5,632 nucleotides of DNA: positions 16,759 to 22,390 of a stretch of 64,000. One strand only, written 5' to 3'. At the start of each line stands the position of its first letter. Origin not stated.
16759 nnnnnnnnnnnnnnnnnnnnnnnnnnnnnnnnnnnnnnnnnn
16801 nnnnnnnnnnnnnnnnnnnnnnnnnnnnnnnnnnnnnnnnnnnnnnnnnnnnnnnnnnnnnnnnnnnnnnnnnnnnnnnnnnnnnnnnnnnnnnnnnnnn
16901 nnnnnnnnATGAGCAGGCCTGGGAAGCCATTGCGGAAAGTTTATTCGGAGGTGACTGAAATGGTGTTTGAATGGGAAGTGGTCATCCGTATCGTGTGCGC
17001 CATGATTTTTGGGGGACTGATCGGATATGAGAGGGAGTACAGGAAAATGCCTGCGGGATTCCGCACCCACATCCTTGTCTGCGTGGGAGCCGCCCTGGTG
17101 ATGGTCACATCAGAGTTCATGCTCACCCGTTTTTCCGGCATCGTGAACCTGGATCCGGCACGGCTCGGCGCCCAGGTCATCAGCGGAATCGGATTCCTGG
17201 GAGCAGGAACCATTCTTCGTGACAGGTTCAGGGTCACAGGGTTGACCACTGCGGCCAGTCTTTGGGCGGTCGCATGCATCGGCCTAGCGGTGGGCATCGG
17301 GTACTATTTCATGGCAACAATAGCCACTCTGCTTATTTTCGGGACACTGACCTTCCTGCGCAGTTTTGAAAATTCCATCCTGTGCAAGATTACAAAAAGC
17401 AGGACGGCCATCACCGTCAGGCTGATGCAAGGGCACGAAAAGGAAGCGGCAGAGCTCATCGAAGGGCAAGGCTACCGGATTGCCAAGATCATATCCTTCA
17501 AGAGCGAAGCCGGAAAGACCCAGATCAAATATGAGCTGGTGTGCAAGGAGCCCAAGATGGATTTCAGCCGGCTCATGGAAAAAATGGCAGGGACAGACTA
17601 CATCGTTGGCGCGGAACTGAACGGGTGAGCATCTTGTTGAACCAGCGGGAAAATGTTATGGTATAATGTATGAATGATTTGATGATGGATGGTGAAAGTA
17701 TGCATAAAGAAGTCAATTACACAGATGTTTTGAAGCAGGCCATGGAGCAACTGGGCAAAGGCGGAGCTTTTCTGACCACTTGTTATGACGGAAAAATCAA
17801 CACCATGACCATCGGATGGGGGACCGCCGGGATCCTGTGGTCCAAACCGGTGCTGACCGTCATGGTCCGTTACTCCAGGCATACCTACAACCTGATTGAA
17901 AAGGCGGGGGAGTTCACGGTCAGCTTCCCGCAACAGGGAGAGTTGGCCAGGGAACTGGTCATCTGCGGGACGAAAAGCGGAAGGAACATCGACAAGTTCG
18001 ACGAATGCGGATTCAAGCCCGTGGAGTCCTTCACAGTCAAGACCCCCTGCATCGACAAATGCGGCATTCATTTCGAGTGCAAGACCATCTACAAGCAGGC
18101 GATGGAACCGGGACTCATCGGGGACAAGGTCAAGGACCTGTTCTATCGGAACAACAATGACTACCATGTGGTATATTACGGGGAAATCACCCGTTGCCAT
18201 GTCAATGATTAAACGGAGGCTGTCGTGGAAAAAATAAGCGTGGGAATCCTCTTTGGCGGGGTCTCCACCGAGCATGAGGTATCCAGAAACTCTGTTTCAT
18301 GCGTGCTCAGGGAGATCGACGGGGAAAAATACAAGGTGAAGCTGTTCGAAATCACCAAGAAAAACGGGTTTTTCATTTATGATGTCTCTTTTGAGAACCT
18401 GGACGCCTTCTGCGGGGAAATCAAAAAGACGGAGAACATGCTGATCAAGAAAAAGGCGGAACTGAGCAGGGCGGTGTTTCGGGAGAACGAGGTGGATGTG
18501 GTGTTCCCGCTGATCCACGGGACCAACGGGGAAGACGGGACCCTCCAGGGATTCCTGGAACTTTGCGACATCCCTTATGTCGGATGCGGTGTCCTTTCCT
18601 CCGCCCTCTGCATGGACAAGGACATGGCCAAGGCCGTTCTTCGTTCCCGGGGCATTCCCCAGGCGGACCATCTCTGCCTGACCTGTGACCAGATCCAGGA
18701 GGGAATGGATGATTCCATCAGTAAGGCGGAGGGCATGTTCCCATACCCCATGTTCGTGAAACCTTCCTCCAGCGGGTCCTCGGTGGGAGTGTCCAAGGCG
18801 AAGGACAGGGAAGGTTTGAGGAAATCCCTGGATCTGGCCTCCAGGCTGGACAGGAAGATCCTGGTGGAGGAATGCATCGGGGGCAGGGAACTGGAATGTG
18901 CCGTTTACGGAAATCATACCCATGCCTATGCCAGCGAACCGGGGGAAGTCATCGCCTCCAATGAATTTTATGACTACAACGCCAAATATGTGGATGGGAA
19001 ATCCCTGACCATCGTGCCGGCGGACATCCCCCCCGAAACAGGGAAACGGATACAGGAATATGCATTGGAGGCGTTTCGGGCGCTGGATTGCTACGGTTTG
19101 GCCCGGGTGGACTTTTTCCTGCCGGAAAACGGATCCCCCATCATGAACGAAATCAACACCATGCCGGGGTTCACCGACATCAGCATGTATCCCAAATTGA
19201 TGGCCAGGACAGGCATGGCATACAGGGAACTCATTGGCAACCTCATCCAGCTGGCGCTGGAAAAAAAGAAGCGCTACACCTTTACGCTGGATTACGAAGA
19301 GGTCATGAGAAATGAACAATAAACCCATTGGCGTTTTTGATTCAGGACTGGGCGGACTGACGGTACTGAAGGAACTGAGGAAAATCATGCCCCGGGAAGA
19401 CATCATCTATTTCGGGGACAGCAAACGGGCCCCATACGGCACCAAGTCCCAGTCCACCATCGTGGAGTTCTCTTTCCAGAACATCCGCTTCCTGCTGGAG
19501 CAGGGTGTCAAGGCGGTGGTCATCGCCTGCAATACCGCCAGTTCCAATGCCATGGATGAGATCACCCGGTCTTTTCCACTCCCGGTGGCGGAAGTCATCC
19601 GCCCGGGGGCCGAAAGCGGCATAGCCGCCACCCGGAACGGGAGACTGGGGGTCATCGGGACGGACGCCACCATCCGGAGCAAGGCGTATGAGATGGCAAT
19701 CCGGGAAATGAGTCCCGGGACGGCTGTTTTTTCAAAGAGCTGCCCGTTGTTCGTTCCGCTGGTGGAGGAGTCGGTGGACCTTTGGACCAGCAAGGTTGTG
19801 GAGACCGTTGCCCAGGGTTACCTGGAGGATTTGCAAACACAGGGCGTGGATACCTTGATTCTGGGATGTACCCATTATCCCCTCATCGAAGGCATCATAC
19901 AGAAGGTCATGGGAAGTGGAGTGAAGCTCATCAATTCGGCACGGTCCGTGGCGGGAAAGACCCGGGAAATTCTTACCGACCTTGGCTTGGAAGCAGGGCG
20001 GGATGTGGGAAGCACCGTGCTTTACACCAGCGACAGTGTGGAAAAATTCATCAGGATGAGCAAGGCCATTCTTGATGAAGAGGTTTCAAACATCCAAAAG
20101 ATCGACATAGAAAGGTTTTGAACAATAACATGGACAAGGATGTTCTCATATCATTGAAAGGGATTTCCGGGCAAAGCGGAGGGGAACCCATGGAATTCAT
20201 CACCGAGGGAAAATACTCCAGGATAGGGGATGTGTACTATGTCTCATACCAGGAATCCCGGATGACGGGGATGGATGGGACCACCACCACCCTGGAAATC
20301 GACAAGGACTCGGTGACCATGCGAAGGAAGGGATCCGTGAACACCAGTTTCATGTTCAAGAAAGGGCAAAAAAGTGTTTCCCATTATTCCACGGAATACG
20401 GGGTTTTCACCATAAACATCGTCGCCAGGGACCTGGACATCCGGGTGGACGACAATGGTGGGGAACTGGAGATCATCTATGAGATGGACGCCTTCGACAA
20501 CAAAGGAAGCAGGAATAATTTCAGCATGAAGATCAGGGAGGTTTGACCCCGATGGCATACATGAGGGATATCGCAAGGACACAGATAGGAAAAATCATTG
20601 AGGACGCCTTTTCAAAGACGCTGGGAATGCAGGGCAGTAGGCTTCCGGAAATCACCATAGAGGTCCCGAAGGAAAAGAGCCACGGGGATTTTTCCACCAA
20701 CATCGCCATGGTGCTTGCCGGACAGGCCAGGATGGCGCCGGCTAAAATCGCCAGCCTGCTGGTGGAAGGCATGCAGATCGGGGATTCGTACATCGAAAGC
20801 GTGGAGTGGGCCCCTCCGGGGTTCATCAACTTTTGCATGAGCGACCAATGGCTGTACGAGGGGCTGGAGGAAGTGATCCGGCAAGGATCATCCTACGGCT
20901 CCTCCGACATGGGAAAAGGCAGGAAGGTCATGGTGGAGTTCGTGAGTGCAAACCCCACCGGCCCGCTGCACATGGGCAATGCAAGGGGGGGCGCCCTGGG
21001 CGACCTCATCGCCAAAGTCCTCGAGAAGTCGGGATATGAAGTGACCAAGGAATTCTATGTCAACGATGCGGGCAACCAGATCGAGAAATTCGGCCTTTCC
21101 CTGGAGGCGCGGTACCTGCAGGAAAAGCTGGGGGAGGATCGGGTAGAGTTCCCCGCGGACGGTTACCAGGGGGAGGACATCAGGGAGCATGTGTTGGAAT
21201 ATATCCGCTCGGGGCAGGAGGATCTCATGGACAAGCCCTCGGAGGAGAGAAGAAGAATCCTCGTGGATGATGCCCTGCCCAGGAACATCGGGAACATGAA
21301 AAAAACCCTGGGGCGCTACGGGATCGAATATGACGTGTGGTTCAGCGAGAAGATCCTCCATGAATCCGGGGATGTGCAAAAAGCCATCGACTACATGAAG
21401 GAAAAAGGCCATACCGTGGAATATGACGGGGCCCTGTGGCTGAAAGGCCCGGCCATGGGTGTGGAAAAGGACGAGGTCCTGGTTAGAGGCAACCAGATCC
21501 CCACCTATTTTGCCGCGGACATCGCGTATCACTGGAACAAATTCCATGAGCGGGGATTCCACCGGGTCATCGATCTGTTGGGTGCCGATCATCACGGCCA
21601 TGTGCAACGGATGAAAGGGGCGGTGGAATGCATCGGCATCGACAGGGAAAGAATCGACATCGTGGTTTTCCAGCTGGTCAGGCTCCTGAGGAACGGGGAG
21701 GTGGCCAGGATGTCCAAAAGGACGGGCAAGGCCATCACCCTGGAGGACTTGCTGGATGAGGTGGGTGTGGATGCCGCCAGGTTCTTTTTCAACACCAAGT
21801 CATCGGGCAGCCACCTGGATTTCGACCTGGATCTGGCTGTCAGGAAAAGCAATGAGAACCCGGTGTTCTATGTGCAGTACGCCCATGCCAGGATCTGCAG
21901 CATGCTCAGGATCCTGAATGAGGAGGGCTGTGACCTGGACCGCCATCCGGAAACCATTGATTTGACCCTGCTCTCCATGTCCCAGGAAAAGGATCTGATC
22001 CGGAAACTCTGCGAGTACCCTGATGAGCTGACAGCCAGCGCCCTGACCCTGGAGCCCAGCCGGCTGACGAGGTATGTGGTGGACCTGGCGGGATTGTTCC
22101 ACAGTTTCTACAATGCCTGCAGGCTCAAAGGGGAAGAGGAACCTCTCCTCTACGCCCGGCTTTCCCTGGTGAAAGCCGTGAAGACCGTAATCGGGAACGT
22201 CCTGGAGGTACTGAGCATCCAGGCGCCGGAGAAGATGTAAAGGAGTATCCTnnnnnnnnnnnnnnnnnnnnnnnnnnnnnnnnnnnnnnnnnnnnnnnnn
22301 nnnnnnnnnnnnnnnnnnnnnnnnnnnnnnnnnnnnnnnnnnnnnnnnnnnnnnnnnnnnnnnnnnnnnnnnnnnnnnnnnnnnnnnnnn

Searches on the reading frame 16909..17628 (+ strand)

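Call 13: search_protein_families(library=ncbifam, proteins=[window:16909-17628:+], max_evalue=0.00001)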
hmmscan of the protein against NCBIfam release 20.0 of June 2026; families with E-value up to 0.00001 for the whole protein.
window:16909-17628:+ (239 aa): 2 families
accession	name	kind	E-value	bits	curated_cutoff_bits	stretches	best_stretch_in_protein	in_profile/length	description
NF007431.0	PRK09977.1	equivalog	1.4e-37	129.5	214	1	23-228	4-208/215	MgtC/SapB family protein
NF011912.0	PRK15385.1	equivalog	2.2e-28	99.2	255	1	22-153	8-132/231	MgtC family protein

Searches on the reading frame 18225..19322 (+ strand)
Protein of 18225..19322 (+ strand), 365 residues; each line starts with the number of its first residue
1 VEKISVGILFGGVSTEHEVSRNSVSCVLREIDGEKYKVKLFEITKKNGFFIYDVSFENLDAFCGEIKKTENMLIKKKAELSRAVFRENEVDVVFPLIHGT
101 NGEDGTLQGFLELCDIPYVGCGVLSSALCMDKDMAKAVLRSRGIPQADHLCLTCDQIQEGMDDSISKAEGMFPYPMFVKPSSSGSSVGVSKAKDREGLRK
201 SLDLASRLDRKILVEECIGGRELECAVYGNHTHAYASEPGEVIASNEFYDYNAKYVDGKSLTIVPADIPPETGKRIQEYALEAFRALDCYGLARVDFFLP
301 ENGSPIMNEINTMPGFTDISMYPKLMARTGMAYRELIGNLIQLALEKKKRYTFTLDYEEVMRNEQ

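Call 13: search_protein_families(library=ncbifam, proteins=[window:18225-19322:+], max_evalue=0.00001)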
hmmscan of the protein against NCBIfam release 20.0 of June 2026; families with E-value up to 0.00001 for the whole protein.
window:18225-19322:+ (365 aa): 33 families (the best 25 are shown)
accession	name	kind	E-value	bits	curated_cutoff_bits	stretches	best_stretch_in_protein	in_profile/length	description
NF002528.0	PRK01966.1-4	subfamily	8.7e-125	416.3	262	1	1-349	2-363/366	D-alanine--D-alanine ligase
NF002526.0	PRK01966.1-2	equivalog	2.4e-108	362.3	449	1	1-349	1-352/362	D-alanine--D-alanine ligase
NF002525.0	PRK01966.1-1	equivalog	5e-106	354.7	457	1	1-350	1-356/364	D-alanine--D-alanine ligase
TIGR01205.1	D_ala_D_alaTIGR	subfamily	8.1e-102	340.4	245.65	1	6-344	2-317/318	D-alanine--D-alanine ligase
NF000091.3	D_ala_D_ser_VanG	exception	1.7e-93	313.2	495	1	5-344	2-343/344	D-alanine--D-serine ligase VanG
NF002529.0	PRK01966.1-5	equivalog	6.5e-93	311.4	472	1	1-347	1-339/348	D-alanine--D-alanine ligase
NF002527.0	PRK01966.1-3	equivalog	2.2e-85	286.8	310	1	3-347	2-331/332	D-alanine--D-alanine ligase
NF002378.0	PRK01372.1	subfamily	3.5e-83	278.8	243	1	83-347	52-304/305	D-alanine--D-alanine ligase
NF000206.1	D_ala_D_lac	equivalog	1.6e-82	277.2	550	1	1-345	1-341/342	D-alanine--(R)-lactate ligase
NF000207.3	D_ala_D_ser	equivalog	2.6e-81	273.4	520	1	6-347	3-342/342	D-alanine--D-serine ligase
NF000129.1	D_ala_D_lac_Sc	exception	2.9e-75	253.6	650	1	1-350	1-346/346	D-alanine--(R)-lactate ligase VanA-Sc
NF000372.1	D_ala_D_lac_VanI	exception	4.1e-74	249.9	700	1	1-345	1-341/341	D-alanine--(R)-lactate ligase VanI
NF012215.1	D_ala_D_lac_VanD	exception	7.5e-74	249.1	700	1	1-346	1-342/343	D-alanine--(R)-lactate ligase VanD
NF012216.1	D_ala_D_lac_VanB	exception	4.6e-70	236.5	750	1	1-346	1-341/342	D-alanine--(R)-lactate ligase VanB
NF012217.1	D_ala_D_lac_VanA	exception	1.1e-69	235.2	775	1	1-346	1-342/343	D-alanine--(R)-lactate ligase VanA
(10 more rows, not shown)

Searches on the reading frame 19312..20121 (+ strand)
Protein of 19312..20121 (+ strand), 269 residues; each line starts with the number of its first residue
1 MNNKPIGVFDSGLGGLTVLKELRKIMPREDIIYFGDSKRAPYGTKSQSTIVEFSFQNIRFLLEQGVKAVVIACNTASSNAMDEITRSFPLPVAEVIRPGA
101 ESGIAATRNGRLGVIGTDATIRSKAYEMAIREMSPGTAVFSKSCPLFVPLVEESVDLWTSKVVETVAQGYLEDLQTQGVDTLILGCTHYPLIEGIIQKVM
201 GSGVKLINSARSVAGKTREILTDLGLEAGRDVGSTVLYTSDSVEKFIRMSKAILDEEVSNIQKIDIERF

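Call 13: search_protein_families(library=ncbifam, proteins=[window:19312-20121:+], max_evalue=0.00001)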
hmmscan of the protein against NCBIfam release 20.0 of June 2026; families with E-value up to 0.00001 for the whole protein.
window:19312-20121:+ (269 aa): 5 families
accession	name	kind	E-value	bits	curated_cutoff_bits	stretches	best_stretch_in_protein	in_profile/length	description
NF002035.0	PRK00865.1-3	equivalog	5.9e-78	262.1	328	1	1-267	1-266/267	glutamate racemase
TIGR00067.1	glut_race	equivalog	5.9e-68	229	146.65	1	6-228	1-222/251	glutamate racemase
NF002034.1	PRK00865.1-1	equivalog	1.2e-31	109.9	408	1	8-223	3-218/260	glutamate racemase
NF052483.1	racemase_CuyB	equivalog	5.3e-14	52.7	190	1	57-216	63-220/225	cysteate racemase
TIGR00035.1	asp_race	subfamily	4.2e-10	39.6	93.1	1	50-193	61-203/236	amino acid racemase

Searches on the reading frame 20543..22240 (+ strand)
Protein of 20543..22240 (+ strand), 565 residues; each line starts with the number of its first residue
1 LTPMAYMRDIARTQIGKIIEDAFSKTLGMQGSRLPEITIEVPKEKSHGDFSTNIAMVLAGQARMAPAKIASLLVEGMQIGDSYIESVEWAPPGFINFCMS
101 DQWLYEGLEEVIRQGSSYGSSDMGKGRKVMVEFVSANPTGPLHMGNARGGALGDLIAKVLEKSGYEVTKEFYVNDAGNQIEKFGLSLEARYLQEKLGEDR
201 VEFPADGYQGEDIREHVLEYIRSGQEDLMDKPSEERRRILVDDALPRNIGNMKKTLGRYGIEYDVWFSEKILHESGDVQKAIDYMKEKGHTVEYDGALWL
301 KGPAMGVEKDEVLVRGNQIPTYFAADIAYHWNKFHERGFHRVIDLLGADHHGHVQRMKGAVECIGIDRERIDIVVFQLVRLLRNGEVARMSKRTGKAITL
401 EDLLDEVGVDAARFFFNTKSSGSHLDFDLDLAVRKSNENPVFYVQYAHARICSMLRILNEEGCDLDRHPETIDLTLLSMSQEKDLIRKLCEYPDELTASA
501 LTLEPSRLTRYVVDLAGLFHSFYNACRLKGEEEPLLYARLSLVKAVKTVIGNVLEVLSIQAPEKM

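Call 13: search_protein_families(library=ncbifam, proteins=[window:20543-22240:+], max_evalue=0.00001)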
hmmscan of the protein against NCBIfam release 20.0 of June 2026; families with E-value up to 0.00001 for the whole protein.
window:20543-22240:+ (565 aa): 4 families
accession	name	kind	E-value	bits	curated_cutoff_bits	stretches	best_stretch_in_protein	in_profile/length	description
TIGR00456.1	argS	equivalog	6.4e-124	414.4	261.65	1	18-565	4-569/569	arginine--tRNA ligase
NF002446.0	PRK01611.3-3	equivalog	1.7e-59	201.7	399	3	15-187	9-175/636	arginine--tRNA ligase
NF002447.0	PRK01611.3-4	equivalog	2.4e-56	191.4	460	2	14-334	4-322/613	arginine--tRNA ligase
NF045898.1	ArgS_rel_codon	equivalog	9.7e-39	133.7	340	2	352-565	112-327/327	ArgS-related anticodon-binding protein NrtL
